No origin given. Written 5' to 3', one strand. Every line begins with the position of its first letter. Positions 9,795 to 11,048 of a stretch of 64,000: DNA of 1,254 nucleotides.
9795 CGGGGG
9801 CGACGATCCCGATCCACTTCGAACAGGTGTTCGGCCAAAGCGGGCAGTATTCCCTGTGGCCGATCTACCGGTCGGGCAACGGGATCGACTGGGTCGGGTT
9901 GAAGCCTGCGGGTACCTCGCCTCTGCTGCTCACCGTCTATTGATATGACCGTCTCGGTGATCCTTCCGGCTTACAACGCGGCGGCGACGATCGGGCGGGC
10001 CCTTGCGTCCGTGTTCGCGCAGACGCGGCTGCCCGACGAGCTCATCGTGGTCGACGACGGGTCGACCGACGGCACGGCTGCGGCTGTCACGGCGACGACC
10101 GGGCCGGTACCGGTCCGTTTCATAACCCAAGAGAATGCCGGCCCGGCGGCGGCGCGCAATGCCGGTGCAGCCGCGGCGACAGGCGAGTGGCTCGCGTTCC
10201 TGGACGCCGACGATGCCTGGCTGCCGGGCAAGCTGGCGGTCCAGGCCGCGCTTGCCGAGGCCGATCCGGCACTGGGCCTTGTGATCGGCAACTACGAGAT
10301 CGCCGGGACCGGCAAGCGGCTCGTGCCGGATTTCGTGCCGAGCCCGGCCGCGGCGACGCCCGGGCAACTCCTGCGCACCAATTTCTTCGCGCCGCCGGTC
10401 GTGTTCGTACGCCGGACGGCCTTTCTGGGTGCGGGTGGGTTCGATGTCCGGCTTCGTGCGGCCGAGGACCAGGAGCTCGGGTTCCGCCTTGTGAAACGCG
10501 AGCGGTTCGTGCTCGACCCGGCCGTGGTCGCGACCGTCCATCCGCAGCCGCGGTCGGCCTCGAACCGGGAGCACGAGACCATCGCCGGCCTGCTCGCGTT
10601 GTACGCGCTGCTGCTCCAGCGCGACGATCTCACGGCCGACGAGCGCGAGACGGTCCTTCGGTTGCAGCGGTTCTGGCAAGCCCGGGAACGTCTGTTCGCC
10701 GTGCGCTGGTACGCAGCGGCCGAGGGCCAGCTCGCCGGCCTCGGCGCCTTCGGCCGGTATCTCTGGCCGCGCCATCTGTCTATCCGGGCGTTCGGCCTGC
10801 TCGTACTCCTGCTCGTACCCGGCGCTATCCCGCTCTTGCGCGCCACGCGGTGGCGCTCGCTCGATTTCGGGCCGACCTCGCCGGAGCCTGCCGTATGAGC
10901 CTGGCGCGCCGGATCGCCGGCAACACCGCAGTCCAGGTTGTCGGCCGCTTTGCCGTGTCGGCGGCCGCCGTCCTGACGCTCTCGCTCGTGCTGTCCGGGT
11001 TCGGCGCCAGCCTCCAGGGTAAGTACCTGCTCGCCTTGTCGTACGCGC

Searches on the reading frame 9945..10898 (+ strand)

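Call 14: search_protein_families(library=pfam, proteins=[window:9945-10898:+], max_evalue=0.001)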
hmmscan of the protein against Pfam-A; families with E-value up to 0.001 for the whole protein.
window:9945-10898:+ (317 aa): 4 families
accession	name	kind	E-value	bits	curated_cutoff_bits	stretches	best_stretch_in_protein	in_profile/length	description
PF00535.33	Glycos_transf_2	-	1.6e-33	116.5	23.3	1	4-123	1-122/168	Glycosyl transferase family 2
PF10111.15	Glyco_tranf_2_2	-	2.9e-14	53.7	27.3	1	30-105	29-107/276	Glycosyltransferase like family 2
PF13641.12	Glyco_tranf_2_3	-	1.7e-13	51.6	27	1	3-195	3-207/230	Glycosyltransferase like family 2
PF13704.12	Glyco_tranf_2_4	-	0.00038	21.3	27.5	1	30-90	19-82/98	Glycosyl transferase family 2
